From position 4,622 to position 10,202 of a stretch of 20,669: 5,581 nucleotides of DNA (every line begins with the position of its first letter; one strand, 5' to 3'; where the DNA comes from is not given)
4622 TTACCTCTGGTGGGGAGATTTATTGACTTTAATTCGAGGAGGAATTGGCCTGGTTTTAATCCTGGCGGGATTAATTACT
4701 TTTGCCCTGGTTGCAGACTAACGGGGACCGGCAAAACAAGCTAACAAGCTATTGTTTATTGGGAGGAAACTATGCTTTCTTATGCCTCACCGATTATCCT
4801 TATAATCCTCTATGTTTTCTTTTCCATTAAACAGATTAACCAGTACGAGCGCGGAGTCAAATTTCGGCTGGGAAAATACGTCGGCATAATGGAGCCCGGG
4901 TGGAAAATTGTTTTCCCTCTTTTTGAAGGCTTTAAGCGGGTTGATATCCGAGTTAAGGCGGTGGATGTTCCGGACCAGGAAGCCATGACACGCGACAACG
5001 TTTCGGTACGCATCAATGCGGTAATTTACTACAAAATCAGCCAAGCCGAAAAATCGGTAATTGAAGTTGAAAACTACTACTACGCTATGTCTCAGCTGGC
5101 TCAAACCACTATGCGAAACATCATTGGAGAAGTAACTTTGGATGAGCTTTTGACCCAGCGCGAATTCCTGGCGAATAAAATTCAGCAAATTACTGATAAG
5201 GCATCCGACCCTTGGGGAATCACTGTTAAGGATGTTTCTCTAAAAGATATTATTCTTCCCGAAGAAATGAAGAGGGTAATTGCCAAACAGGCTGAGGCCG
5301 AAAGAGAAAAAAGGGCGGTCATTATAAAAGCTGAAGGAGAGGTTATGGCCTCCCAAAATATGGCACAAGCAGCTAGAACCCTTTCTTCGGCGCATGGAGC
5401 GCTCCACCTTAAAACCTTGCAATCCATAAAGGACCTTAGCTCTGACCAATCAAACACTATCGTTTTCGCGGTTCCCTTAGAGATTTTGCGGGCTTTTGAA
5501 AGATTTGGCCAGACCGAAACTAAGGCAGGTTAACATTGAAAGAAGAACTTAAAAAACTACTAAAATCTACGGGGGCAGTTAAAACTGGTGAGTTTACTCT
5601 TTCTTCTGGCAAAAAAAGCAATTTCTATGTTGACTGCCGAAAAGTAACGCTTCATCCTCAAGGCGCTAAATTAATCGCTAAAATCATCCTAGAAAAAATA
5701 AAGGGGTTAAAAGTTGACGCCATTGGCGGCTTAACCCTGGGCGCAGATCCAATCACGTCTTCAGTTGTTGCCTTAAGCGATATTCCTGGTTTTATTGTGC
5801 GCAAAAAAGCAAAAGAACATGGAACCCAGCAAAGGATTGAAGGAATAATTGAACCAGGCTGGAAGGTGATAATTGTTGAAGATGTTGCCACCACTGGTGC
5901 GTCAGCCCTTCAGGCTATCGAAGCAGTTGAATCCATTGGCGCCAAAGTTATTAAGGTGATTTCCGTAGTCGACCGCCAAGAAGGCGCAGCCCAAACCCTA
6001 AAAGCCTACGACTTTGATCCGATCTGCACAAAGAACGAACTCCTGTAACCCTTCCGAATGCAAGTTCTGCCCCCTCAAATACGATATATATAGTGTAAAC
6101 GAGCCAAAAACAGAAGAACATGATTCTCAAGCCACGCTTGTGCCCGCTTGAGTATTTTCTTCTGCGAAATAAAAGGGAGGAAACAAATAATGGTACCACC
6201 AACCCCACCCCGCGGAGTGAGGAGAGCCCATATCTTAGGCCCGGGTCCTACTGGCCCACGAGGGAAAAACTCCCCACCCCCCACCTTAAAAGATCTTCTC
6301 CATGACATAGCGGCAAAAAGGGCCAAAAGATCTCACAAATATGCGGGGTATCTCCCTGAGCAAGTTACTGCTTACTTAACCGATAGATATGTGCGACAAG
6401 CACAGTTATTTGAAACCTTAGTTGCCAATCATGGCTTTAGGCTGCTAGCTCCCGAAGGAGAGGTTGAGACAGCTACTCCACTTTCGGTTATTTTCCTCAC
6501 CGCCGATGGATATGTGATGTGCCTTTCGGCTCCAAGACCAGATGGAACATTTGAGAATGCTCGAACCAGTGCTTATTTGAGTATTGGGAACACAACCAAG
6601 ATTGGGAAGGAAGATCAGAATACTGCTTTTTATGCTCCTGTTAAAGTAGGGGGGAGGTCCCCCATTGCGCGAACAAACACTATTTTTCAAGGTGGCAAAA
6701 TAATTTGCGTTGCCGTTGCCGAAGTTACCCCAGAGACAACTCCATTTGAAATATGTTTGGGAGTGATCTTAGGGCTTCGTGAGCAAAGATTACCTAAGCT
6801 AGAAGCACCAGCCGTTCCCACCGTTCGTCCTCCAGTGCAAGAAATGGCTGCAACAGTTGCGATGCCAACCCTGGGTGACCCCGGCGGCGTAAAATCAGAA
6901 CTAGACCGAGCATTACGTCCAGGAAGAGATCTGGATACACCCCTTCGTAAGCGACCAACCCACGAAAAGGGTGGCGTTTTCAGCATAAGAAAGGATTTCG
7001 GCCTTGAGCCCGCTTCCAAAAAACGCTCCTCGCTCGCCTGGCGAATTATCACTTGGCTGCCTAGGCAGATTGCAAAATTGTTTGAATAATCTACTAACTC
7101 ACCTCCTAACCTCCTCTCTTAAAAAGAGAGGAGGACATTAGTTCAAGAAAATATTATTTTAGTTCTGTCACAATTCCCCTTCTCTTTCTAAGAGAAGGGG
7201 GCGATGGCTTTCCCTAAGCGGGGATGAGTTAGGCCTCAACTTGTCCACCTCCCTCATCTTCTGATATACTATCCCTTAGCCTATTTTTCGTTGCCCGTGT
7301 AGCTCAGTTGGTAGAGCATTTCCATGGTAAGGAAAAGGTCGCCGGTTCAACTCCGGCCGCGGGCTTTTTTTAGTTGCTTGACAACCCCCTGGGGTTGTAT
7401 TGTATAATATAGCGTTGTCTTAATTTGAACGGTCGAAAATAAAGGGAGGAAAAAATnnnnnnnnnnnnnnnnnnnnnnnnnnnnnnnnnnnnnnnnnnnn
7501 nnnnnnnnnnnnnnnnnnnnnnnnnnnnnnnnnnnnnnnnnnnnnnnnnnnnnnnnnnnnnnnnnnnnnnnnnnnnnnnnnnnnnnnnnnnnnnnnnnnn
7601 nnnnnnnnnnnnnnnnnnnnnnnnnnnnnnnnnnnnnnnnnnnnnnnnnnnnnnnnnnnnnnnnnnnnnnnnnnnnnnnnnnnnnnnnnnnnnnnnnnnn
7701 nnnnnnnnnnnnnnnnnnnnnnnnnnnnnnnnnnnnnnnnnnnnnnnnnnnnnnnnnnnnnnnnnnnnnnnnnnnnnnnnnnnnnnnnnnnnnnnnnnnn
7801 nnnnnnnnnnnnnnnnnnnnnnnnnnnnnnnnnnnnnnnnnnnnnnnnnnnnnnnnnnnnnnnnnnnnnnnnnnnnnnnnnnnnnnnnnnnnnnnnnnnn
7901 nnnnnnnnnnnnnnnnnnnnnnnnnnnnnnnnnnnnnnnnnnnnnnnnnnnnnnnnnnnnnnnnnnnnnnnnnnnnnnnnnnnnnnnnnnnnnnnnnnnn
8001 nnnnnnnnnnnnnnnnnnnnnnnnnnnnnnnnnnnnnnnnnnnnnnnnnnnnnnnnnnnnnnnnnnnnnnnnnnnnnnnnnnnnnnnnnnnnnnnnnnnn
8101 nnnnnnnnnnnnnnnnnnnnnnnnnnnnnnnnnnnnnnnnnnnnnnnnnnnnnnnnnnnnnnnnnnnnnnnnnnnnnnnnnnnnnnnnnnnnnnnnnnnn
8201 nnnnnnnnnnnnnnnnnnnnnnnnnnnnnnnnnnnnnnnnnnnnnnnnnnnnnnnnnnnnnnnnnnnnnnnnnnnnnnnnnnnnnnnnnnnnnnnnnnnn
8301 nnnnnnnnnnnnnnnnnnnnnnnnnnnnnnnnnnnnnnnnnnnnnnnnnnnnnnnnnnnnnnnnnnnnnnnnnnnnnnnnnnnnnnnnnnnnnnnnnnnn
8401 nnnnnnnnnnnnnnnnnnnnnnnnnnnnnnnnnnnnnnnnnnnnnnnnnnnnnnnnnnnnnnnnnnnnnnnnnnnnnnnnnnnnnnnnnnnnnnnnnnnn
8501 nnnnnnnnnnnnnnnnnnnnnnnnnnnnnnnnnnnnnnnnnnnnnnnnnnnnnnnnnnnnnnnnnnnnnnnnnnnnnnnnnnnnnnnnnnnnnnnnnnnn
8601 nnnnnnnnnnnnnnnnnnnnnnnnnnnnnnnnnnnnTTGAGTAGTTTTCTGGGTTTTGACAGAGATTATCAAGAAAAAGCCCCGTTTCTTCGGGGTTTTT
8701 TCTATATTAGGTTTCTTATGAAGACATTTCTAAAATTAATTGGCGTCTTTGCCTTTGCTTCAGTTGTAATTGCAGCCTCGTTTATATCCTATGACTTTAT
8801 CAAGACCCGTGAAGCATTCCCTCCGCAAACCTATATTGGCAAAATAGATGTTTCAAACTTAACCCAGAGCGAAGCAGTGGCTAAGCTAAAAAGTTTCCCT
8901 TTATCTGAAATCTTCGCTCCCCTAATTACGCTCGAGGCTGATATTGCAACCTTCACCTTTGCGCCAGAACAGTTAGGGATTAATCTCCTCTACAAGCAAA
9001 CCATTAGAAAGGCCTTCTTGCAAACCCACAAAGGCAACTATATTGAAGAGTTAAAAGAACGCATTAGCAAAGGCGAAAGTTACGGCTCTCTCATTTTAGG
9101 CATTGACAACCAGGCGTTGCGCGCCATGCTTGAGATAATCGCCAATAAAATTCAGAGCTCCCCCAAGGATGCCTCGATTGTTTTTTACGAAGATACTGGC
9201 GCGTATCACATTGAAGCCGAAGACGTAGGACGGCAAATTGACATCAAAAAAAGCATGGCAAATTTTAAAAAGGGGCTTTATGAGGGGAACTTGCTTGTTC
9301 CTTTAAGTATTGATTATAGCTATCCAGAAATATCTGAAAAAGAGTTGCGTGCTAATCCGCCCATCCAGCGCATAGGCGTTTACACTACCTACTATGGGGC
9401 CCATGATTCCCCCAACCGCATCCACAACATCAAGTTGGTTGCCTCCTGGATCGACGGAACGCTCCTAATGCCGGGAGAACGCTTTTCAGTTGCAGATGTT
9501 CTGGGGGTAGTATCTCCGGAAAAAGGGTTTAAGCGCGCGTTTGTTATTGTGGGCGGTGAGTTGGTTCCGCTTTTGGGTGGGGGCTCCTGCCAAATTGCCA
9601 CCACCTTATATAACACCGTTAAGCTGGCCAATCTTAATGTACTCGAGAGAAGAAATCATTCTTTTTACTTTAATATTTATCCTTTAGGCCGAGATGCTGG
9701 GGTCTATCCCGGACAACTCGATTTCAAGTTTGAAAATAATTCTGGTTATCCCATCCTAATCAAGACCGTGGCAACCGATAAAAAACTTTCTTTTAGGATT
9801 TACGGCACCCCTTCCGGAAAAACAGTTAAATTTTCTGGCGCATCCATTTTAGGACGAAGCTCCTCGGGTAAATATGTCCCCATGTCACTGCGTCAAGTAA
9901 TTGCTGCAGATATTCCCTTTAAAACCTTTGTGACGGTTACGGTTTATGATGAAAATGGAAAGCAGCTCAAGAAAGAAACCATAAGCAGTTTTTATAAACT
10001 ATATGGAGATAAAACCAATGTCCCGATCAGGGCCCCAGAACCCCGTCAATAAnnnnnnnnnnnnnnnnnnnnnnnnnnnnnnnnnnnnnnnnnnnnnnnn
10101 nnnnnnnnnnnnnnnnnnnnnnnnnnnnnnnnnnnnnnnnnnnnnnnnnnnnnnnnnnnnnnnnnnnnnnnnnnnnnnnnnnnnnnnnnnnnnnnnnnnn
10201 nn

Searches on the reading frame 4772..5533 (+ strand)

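Call 51: search_protein_families(library=pfam, proteins=[window:4772-5533:+], max_evalue=0.001)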
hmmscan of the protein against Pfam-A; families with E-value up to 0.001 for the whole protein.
window:4772-5533:+ (253 aa): 2 families
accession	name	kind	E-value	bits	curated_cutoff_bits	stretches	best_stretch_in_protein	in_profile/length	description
PF01145.31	Band_7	-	4.4e-40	138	23.6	1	20-190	1-175/176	SPFH domain / Band 7 family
PF13421.11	Band_7_1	-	0.00032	20.8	24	1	106-175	137-208/211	SPFH domain-Band 7 family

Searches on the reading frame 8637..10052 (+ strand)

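Call 51: search_protein_families(library=pfam, proteins=[window:8637-10052:+], max_evalue=0.001)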
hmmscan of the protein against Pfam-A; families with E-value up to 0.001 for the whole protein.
window:8637-10052:+ (471 aa): 2 families
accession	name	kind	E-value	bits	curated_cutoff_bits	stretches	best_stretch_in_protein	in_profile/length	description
PF04294.18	VanW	-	1.4e-42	144.7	27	1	260-389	1-130/130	VanW like protein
PF12229.13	PG_binding_4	-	1e-15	58.4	22.1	1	107-217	2-111/117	Putative peptidoglycan binding domain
